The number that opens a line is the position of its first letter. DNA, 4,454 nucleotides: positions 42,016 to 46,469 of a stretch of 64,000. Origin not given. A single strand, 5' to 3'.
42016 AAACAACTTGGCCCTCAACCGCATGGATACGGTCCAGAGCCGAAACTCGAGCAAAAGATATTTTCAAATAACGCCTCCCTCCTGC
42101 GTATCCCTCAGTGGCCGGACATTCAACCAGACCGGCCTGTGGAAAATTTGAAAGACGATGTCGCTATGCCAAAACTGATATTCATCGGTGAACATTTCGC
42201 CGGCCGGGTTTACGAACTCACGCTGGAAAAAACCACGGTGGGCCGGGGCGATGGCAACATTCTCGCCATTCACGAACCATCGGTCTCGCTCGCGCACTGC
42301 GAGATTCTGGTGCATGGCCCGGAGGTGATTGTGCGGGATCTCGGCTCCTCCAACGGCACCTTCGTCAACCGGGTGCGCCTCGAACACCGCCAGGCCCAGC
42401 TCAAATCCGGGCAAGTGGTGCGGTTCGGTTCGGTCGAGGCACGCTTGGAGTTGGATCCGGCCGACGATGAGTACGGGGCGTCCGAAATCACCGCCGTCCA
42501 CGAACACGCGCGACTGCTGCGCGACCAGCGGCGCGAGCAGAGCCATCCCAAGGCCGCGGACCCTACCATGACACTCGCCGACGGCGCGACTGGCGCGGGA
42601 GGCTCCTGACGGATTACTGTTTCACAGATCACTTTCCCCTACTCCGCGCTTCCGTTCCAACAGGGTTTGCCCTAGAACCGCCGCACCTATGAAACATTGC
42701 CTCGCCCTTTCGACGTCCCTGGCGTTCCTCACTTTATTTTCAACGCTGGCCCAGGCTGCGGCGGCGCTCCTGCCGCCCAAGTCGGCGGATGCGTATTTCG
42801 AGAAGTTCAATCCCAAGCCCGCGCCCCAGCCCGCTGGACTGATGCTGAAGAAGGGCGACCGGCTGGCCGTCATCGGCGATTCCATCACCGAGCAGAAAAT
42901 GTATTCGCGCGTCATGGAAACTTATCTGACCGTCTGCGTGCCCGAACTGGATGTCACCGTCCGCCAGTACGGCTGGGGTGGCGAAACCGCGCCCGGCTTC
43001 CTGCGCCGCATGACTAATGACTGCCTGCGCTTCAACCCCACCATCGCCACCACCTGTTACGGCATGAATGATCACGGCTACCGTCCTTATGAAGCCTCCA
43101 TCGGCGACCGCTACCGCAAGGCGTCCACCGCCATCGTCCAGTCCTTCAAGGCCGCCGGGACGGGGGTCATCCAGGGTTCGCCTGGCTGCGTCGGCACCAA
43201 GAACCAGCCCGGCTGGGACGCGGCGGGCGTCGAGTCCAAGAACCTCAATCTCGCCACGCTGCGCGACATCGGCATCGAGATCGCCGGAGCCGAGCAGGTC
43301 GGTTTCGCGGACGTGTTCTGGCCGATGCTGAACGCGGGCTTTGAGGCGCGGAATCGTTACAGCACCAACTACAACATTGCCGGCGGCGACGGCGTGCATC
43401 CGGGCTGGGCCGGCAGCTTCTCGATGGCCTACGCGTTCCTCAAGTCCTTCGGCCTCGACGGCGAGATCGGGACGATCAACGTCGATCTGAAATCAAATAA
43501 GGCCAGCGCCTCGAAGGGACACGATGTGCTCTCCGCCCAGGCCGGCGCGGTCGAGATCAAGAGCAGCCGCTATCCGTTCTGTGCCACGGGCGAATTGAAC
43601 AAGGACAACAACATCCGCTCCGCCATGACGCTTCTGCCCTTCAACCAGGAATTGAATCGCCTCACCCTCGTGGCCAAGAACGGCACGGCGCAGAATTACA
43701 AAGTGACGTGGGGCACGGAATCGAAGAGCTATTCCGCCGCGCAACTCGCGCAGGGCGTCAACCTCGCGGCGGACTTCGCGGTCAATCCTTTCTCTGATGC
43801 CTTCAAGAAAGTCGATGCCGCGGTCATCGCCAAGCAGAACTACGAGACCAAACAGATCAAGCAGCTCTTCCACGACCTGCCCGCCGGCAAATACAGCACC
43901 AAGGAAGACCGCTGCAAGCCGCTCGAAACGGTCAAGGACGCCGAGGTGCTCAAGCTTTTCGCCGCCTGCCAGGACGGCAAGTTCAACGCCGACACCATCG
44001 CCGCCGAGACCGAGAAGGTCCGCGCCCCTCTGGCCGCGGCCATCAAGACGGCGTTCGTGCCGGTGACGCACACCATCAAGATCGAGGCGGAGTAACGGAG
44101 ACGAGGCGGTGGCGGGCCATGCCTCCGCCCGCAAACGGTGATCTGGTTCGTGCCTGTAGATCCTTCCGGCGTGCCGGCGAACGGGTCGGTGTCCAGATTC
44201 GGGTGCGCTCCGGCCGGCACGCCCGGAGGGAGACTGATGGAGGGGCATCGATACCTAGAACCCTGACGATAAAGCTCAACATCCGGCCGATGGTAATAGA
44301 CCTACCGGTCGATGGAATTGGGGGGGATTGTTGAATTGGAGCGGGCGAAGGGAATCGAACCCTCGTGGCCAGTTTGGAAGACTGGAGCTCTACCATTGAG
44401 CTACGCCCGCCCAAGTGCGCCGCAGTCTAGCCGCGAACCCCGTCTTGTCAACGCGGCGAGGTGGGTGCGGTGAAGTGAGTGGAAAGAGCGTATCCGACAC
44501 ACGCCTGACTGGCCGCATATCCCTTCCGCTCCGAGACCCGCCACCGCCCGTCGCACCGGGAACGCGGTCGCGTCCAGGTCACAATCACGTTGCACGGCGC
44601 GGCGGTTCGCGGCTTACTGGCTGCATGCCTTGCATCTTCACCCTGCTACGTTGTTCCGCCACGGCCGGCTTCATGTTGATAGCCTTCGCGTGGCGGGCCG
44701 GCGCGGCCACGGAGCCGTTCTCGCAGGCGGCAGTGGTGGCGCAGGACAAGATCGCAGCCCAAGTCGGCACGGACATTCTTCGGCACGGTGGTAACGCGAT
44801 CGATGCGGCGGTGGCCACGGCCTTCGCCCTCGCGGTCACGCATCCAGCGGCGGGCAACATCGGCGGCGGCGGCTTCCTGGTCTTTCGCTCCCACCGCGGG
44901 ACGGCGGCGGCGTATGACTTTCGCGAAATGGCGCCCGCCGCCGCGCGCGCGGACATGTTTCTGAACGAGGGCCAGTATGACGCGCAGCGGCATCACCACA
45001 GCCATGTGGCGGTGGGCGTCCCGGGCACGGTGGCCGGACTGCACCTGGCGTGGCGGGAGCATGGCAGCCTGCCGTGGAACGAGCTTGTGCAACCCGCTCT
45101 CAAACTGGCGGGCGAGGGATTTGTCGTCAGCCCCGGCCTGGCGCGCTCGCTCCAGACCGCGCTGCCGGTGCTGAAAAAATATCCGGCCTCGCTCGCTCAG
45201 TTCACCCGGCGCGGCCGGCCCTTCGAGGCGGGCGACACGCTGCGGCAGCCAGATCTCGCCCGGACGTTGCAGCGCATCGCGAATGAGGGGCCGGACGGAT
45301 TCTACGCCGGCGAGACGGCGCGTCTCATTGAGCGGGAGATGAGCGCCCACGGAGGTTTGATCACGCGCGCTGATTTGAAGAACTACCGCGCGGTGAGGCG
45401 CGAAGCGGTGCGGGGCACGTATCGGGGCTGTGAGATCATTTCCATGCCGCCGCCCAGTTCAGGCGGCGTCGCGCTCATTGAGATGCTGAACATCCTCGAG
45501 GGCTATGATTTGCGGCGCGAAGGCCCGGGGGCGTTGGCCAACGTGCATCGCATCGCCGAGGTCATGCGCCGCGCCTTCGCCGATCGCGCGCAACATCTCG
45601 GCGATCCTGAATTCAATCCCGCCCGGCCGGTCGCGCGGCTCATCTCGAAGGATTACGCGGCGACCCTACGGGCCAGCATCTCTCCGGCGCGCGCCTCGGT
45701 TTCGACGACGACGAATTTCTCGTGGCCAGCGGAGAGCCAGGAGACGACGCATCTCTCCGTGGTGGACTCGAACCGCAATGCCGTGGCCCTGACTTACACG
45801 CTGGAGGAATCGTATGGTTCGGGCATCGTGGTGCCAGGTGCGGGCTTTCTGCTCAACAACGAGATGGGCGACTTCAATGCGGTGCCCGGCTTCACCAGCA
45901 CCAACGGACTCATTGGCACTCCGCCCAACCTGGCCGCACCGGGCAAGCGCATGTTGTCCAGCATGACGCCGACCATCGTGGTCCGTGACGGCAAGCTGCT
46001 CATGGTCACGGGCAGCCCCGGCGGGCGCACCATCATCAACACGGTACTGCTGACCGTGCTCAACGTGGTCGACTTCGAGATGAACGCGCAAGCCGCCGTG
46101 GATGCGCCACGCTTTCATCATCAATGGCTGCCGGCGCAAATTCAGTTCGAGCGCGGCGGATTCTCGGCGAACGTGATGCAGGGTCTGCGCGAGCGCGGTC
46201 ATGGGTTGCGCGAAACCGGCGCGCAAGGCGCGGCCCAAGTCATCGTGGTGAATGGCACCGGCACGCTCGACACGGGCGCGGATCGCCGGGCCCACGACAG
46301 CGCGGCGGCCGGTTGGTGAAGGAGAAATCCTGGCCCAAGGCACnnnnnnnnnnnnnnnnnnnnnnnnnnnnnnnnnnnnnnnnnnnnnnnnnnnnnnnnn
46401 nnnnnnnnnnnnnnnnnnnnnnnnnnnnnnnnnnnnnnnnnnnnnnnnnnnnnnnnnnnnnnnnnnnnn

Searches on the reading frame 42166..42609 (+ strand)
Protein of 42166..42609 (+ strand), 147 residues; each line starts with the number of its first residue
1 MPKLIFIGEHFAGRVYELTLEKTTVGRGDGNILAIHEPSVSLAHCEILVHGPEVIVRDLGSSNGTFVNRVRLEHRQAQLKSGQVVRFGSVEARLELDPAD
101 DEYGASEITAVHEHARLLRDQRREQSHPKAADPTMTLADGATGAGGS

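Call 8: search_protein_families(library=pfam, proteins=[window:42166-42609:+])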
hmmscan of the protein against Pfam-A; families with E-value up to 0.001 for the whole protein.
window:42166-42609:+ (147 aa): 2 families
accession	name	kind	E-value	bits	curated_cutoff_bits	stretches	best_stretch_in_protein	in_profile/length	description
PF00498.31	FHA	-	7.3e-18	65.2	20.7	1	23-88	1-67/67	FHA domain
PF16697.10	Yop-YscD_cpl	-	4.6e-11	43.3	33.2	1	12-94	8-90/94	Inner membrane component of T3SS, cytoplasmic domain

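Call 16: search_protein_families(library=ncbifam, proteins=[window:42166-42609:+], max_evalue=0.01)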
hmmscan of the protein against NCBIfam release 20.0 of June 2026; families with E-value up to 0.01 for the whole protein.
window:42166-42609:+ (147 aa): 4 families
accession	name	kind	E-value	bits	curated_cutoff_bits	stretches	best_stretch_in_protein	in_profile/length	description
NF049868.1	FhaB_Rv0019c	equivalog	5.1e-13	49.4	125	1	4-90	69-154/158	FHA domain-containing protein FhaB/FipA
NF041660.2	oxygluDhInhib_OdhI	equivalog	5.9e-07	29.4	200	1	12-89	47-122/130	oxoglutarate dehydrogenase inhibitor Odhl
NF052573.1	HisKinEspAMyxo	equivalog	4.3e-06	25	1400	1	12-90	37-114/755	serine histidine kinase EspA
NF033760.1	gliding_GltG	equivalog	3.9e-05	22.4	650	1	25-114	28-116/650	adventurous gliding motility protein GltG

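Call 24: find_encoding_contigs(protein=window:42166-42609:+, flank=10000, max_places=10)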
Protein window:42166-42609:+ (147 aa): no gene with exactly this product is on record in the collection.

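Call 45: find_homologous_proteins(query=window:42166-42609:+, max_evalue=1e-15)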
Query window:42166-42609:+ (147 aa): 409 proteins with E <= 1e-15 among 597 candidates; the best 120 are listed.
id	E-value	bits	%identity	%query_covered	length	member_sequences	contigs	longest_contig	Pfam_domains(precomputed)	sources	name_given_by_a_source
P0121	4.0e-81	288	90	100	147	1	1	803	PF00498.32,PF16697.11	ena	-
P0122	3.2e-72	259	84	95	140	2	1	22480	PF00498.32,PF16697.11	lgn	-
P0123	1.3e-71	257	83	96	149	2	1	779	PF00498.32,PF16697.11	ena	-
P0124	9.8e-71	254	83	96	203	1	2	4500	PF00498.32,PF16697.11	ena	-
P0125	1.2e-70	254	81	99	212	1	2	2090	PF00498.32,PF16697.11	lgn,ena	-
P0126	5.8e-66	239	79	99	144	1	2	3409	PF00498.32,PF16697.11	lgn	-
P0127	1.9e-60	221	69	95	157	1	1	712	PF00498.32,PF16697.11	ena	-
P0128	3.5e-57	211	70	99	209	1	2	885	PF00498.32,PF16697.11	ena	-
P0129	9.7e-54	199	70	96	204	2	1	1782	PF00498.32,PF16697.11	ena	-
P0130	1.0e-53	199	68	98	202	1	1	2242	PF00498.32,PF16697.11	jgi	jgi:pSer/pThr/pTyr-binding forkhead associated (FHA) protein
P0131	1.2e-52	196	72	93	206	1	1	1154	PF00498.32,PF16697.11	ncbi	-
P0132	4.2e-52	194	65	98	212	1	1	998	PF00498.32,PF16697.11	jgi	jgi:hypothetical protein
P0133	5.7e-52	194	68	96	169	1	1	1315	PF00498.32,PF16697.11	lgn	-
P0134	1.9e-51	192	66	95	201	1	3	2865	PF00498.32,PF16697.11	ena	-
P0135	1.9e-51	192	67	96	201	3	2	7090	PF00498.32,PF16697.11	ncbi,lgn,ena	-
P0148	1.0e-48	183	72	88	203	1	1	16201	PF00498.32,PF16697.11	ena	-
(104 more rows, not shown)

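Call 46: find_encoding_contigs(protein=P0122, flank=10000, max_places=3)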
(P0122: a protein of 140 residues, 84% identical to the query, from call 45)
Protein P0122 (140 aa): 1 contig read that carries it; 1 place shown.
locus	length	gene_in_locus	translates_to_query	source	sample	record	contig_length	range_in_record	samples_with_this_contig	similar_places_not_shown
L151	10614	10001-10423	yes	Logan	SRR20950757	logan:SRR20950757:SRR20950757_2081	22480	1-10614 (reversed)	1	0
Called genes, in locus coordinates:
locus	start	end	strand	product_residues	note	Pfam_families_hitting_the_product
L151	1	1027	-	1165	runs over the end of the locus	PF04773:FecR, PF07719:TPR_2 (faint), PF13428:TPR_14 (faint), PF14559:TPR_19 (faint), PF13431:TPR_17 (faint), PF13371:TPR_9 (faint), PF00593:TonB_dep_Rec_b-barrel (faint)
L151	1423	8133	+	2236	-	PF25390:WD40_RLD, PF13540:RCC1_2, PF25390:WD40_RLD, PF13540:RCC1_2, PF25390:WD40_RLD, PF13540:RCC1_2, PF13927:Ig_3, PF13540:RCC1_2, +19 more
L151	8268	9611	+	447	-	PF13449:Phytase-like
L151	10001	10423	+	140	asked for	PF16697:Yop-YscD_cpl, PF00498:FHA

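Call 64: find_encoding_contigs(protein=P0148, flank=10000, max_places=3)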
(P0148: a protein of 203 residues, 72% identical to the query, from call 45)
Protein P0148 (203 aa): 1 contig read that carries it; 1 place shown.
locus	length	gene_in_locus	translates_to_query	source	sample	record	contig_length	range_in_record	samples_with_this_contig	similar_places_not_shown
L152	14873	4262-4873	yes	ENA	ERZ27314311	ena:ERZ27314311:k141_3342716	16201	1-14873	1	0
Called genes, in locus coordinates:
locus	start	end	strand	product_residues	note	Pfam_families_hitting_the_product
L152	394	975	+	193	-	PF07638:Sigma70_ECF, PF04545:Sigma70_r4 (faint)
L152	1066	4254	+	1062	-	PF00069:Pkinase, PF07714:PK_Tyr_Ser-Thr, PF13424:TPR_12, PF13424:TPR_12, PF24885:TPR_NPHP3, PF13374:TPR_10, PF13424:TPR_12, PF17874:TPR_MalT, +25 more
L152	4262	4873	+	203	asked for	PF16697:Yop-YscD_cpl, PF00498:FHA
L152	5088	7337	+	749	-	PF00069:Pkinase, PF03109:ABC1 (faint), PF07714:PK_Tyr_Ser-Thr, PF12974:Phosphonate-bd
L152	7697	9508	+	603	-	PF08857:ParBc_2 (faint)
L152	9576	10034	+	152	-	PF00583:Acetyltransf_1, PF13508:Acetyltransf_7 (weak)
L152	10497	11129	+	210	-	-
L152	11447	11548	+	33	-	-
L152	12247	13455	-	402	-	PF06792:UPF0261, PF23189:UPF0261_C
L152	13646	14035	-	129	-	PF07949:YbbR (weak)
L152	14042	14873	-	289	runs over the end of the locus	PF19293:CdaA_N (weak), PF02457:DAC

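Call 69: search_protein_families(library=pfam, proteins=[L151:8268-9611:+], max_evalue=0.01)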
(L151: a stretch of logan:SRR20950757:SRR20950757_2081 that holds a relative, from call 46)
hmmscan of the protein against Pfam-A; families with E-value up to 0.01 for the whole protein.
L151:8268-9611:+ (447 aa): 1 family
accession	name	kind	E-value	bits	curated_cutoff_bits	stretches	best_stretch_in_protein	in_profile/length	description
PF13449.12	Phytase-like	-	1.7e-35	123.8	27.6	1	72-425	7-284/284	Esterase-like activity of phytase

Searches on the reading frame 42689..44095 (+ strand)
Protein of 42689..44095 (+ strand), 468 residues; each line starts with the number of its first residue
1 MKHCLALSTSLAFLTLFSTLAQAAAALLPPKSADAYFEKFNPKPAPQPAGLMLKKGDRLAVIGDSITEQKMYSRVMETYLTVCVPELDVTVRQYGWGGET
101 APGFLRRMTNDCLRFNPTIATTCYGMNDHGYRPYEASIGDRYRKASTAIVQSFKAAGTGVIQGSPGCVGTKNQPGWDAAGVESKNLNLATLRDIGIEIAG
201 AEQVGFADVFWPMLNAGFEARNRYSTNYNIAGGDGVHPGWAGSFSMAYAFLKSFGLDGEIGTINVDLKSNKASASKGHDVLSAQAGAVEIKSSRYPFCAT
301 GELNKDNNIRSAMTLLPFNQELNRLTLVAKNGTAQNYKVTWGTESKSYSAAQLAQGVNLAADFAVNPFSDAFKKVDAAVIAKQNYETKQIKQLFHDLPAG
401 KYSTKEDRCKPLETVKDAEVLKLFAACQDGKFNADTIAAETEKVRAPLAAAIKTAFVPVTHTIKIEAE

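Call 8: search_protein_families(library=pfam, proteins=[window:42689-44095:+])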
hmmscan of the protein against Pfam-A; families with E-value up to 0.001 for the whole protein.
window:42689-44095:+ (468 aa): 1 family
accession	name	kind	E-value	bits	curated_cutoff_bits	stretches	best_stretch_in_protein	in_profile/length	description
PF13472.12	Lipase_GDSL_2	-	2.5e-14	54.6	32.9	1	61-242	1-175/178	GDSL-like Lipase/Acylhydrolase family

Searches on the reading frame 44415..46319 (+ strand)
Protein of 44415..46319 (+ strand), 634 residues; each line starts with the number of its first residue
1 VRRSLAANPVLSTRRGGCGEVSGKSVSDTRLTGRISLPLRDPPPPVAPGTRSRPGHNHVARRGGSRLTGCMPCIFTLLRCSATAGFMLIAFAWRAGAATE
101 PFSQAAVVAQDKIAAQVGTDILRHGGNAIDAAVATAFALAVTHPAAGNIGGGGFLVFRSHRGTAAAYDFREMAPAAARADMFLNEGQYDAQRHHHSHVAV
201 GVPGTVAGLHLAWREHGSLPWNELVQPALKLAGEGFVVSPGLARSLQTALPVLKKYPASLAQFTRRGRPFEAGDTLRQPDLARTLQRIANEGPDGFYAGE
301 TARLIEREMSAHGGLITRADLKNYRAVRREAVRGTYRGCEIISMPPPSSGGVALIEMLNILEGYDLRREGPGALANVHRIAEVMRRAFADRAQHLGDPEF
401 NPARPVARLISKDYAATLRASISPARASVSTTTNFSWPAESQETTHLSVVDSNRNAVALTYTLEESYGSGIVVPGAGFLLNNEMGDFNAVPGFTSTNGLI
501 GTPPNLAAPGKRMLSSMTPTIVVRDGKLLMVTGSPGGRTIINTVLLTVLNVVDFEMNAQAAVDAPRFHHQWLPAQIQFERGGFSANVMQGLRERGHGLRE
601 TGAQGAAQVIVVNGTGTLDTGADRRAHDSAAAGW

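Call 68: search_protein_families(library=pfam, proteins=[window:44415-46319:+], max_evalue=0.00001)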
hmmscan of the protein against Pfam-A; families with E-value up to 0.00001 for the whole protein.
window:44415-46319:+ (634 aa): 1 family
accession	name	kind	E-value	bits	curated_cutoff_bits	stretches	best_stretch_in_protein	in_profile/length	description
PF01019.26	G_glu_transpept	-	7.3e-171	569.9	27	1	120-627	2-511/512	Gamma-glutamyltranspeptidase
